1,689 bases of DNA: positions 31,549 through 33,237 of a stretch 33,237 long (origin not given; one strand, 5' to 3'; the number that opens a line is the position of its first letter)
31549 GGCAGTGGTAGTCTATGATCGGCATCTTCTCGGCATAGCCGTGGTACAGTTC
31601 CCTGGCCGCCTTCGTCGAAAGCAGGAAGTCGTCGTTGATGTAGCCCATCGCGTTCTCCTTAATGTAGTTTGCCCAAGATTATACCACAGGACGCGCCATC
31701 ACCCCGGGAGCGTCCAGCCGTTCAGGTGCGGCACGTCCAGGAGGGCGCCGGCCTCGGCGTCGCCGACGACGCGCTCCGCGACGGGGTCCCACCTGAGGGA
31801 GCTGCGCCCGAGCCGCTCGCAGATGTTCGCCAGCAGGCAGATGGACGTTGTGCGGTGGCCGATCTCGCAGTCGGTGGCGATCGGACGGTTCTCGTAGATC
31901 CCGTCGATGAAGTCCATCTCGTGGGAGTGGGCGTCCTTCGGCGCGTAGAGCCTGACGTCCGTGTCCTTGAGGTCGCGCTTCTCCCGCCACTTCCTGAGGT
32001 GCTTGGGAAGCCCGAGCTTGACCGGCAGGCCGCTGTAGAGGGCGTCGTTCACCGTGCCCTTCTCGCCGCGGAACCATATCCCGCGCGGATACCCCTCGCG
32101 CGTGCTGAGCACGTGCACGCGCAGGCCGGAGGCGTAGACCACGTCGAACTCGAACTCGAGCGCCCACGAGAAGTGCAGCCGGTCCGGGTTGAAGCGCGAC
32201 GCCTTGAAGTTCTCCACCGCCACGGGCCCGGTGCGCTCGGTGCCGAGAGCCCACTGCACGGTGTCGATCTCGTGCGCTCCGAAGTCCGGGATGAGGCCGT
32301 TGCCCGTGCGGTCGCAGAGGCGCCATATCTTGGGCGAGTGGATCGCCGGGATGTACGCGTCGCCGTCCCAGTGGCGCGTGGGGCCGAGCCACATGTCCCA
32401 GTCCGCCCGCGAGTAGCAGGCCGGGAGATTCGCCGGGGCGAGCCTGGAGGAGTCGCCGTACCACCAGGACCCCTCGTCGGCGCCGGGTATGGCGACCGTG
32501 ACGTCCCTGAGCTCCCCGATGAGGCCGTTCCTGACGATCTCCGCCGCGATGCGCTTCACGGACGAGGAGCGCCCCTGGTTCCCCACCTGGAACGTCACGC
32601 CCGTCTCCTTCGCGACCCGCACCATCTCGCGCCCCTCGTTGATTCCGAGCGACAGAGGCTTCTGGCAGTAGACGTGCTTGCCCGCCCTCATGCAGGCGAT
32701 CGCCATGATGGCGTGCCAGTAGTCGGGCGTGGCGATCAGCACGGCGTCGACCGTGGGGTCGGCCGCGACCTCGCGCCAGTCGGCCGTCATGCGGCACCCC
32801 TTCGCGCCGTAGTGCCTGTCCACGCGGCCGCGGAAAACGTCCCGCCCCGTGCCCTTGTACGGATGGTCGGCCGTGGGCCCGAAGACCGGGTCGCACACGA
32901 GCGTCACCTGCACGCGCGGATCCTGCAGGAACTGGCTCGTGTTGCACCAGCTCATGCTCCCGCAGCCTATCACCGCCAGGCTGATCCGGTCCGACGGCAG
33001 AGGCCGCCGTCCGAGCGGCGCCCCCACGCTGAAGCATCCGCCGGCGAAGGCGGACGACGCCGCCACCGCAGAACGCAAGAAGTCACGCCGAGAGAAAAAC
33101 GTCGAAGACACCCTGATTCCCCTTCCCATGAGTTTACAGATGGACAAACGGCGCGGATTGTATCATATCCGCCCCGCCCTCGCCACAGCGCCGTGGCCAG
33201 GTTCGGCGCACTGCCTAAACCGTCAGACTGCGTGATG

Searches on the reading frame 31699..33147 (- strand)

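Call 10: search_protein_families(library=pfam, proteins=[window:31699-33147:-], max_evalue=0.001)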
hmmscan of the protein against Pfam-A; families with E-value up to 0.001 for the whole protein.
window:31699-33147:- (482 aa): 3 families
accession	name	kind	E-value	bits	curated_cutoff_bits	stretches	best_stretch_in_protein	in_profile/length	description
PF01408.29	GFO_IDH_MocA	-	3.2e-17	63.8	24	1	57-189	3-119/120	Oxidoreductase family, NAD-binding Rossmann fold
PF19051.5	GFO_IDH_MocA_C2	-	4.8e-17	62.7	23.3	1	197-479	5-253/254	Oxidoreductase family, C-terminal alpha/beta domain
PF22725.1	GFO_IDH_MocA_C3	-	4.2e-07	30.4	27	1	262-366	21-123/124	GFO/IDH/MocA C-terminal domain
